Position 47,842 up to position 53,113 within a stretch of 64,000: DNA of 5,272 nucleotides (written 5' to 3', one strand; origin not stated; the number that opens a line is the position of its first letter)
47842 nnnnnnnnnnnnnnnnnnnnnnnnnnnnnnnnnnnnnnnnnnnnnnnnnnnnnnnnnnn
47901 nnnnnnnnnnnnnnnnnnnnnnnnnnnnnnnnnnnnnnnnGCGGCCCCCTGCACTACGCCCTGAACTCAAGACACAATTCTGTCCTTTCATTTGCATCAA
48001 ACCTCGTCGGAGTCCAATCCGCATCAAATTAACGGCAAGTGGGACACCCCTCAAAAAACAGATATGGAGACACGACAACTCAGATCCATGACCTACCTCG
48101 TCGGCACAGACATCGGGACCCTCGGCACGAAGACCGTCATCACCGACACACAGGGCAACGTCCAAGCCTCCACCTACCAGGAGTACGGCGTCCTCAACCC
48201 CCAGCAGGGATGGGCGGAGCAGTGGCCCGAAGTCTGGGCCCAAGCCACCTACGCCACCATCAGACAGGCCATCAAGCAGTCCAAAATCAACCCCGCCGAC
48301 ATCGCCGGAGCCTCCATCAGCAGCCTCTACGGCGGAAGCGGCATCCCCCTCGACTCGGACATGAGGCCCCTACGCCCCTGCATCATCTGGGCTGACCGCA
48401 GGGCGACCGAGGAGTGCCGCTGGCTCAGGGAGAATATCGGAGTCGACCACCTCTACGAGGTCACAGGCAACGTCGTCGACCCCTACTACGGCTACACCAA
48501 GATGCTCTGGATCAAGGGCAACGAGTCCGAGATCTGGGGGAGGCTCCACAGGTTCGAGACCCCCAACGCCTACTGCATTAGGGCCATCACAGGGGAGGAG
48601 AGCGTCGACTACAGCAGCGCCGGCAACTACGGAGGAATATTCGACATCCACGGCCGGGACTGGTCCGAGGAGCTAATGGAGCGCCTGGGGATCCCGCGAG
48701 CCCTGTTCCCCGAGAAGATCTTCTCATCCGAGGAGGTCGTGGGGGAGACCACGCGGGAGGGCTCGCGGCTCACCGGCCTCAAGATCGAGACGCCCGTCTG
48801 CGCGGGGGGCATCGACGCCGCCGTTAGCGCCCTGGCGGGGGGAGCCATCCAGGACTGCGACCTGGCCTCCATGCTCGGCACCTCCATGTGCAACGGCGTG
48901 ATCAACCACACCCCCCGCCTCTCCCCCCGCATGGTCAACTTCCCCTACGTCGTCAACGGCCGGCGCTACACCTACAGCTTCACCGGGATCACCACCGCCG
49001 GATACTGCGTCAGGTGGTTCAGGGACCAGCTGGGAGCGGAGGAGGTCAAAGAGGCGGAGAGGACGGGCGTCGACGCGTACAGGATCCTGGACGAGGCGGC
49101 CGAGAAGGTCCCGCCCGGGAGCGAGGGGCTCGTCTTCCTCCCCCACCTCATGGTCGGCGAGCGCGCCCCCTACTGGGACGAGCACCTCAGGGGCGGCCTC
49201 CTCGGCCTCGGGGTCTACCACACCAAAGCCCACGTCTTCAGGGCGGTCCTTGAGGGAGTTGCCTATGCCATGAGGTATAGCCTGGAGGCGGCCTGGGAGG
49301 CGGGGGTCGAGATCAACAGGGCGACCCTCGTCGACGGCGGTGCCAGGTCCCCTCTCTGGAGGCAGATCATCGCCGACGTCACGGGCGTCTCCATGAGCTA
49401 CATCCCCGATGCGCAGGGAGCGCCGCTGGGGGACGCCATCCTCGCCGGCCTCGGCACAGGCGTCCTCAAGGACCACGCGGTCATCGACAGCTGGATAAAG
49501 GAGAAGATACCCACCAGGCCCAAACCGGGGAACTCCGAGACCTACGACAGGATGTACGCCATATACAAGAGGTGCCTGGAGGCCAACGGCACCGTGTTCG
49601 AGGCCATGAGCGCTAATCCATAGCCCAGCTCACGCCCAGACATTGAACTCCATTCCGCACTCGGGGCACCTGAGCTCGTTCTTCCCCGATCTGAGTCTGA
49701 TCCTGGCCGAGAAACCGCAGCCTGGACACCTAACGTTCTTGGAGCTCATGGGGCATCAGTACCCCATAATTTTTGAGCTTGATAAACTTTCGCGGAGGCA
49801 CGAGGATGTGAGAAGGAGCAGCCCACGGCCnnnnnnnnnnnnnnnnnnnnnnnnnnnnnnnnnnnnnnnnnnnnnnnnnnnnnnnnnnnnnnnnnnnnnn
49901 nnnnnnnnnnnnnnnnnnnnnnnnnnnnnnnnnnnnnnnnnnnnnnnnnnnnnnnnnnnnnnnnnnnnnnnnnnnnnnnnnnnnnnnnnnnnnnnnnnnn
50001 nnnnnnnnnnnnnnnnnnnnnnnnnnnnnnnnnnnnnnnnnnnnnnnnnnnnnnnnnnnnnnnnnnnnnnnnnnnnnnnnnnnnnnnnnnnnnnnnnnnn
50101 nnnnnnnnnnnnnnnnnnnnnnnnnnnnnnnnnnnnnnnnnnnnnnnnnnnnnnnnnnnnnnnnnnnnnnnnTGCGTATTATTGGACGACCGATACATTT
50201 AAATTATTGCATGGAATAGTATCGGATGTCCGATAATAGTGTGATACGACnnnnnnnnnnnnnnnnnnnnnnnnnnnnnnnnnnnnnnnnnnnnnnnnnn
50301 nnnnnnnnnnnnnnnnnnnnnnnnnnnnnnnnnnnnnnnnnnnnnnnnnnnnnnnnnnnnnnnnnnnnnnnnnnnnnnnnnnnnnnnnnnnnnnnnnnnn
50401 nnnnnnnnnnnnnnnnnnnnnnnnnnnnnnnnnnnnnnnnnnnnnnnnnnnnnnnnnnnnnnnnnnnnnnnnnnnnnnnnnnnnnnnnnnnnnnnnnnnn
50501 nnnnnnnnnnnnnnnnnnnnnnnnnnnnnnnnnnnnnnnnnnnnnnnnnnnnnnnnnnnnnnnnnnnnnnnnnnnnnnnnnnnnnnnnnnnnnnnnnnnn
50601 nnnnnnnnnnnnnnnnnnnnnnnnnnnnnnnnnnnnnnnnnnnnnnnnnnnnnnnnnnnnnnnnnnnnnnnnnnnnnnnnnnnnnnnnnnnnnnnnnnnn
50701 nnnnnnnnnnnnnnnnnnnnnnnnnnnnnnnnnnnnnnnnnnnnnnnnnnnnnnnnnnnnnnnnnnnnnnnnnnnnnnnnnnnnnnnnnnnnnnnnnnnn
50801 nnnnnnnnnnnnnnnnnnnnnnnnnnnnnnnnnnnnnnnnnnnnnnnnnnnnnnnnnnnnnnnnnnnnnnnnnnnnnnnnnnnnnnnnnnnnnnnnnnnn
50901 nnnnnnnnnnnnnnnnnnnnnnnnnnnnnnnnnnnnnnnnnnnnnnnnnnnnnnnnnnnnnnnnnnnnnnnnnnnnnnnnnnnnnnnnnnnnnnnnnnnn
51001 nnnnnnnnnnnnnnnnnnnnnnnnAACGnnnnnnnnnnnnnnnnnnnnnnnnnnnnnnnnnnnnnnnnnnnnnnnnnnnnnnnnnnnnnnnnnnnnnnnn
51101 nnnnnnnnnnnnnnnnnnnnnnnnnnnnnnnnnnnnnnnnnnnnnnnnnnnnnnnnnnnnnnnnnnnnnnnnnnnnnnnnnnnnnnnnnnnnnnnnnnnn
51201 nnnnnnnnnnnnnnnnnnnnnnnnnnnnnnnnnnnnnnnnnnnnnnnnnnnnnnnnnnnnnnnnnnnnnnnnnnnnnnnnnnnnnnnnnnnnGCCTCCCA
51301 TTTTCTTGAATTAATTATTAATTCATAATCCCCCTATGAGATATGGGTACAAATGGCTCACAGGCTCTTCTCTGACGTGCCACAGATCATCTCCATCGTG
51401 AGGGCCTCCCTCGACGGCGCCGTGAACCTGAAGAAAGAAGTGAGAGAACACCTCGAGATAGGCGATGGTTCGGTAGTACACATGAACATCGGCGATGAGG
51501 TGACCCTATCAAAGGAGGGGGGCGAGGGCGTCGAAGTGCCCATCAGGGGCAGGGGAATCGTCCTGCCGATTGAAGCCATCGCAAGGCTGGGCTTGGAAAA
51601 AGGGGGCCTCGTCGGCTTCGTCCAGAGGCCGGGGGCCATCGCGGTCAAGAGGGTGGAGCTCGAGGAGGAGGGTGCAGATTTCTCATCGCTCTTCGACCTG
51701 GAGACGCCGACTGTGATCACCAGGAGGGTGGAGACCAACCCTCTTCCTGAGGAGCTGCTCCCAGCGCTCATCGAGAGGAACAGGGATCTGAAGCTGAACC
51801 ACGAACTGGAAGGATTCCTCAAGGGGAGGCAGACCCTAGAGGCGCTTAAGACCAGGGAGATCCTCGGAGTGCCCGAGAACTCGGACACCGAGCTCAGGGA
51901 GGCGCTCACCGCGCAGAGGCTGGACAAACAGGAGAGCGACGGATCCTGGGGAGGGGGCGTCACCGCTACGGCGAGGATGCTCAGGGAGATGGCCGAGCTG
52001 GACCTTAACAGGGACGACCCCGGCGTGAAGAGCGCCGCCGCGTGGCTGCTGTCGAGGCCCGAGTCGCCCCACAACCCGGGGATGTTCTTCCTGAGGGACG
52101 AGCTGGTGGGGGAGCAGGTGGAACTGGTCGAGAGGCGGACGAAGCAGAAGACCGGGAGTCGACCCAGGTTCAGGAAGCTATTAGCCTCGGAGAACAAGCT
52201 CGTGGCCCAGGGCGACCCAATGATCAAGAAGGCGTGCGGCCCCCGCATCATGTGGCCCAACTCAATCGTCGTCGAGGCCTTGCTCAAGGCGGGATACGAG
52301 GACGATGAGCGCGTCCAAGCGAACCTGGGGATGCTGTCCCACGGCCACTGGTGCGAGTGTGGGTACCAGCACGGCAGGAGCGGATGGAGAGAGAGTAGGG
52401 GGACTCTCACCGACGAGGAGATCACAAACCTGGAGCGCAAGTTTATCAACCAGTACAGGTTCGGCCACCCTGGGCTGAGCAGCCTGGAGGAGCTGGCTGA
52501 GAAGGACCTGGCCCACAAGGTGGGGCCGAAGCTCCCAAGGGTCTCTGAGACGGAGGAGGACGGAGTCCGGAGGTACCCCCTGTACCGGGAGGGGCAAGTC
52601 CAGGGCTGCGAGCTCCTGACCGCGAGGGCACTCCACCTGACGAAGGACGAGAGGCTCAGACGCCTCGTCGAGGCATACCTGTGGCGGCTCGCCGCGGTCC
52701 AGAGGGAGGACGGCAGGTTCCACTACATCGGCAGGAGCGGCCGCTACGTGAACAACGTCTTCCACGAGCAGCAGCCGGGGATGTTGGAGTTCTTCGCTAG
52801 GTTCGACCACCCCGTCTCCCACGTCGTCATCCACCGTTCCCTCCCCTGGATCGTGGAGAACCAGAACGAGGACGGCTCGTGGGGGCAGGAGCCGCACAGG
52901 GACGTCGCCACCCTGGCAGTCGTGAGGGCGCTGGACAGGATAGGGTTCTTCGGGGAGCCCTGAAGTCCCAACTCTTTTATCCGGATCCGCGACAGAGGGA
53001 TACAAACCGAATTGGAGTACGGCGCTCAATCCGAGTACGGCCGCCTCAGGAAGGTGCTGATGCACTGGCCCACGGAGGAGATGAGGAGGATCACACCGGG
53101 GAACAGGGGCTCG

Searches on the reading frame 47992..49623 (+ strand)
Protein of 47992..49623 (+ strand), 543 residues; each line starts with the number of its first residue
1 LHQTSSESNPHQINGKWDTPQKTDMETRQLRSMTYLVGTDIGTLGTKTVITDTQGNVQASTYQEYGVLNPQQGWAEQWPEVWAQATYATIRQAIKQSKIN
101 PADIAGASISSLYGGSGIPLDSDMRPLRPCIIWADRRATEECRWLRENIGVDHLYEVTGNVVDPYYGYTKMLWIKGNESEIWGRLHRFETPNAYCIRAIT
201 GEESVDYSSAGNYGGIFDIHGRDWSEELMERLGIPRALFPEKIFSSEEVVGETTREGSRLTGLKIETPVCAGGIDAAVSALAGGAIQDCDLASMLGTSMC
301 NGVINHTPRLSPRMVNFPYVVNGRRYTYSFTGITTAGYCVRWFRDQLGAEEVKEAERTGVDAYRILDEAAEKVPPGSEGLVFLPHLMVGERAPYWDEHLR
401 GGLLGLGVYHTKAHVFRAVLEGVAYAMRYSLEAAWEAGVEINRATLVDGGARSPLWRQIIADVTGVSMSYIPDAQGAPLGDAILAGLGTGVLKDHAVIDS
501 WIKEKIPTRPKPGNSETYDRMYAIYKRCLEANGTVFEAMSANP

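Call 17: search_protein_families(library=ncbifam, proteins=[window:47992-49623:+], max_evalue=0.00001)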
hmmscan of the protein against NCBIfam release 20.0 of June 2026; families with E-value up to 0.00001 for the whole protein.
window:47992-49623:+ (543 aa): 12 families
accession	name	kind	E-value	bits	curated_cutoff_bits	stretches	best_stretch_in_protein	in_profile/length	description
TIGR01312.1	XylB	equivalog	3.2e-97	326.1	380.25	1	37-528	1-479/481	xylulokinase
TIGR01314.1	gntK_FGGY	equivalog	3e-79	266.9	648.55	1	35-527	1-488/505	gluconokinase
NF011601.0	PRK15027.1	equivalog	4.1e-59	200.3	912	1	37-489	3-436/484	xylulokinase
NF008187.0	PRK10939.1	equivalog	6.7e-59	199.9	528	1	32-531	2-502/521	autoinducer-2 kinase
TIGR01311.1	glycerol_kin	equivalog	9.5e-54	182.5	590.35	1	35-505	2-466/496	glycerol kinase GlpK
NF000756.0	PRK00047.1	subfamily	3e-52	177.6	498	1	33-531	4-493/502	glycerol kinase GlpK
NF003154.0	PRK04123.1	equivalog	9.1e-45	153.4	428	1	32-533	2-538/554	ribulokinase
TIGR01234.1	L-ribulokinase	equivalog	3.6e-36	125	583.25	1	35-529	2-527/536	ribulokinase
TIGR02628.1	fuculo_kin_coli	equivalog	1.3e-30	106.8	470.9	1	40-496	7-449/465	L-fuculokinase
TIGR01315.1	5C_CHO_kinase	subfamily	4.4e-27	95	408.7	1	36-529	2-534/541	FGGY family pentulose kinase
NF007925.0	PRK10640.1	equivalog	2.8e-07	29.3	639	0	81-256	50-224/489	rhamnulokinase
TIGR02627.1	rhamnulo_kin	equivalog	7.1e-06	24.8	527.95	0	120-308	83-264/454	rhamnulokinase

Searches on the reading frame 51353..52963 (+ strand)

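Call 17: search_protein_families(library=ncbifam, proteins=[window:51353-52963:+], max_evalue=0.00001)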
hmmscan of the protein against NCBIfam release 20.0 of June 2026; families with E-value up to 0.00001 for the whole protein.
window:51353-52963:+ (536 aa): 1 family
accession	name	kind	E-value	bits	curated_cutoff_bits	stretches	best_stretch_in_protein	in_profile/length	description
TIGR01507.1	hopene_cyclase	equivalog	2.7e-06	26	431.1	0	432-513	473-544/640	squalene--hopene cyclase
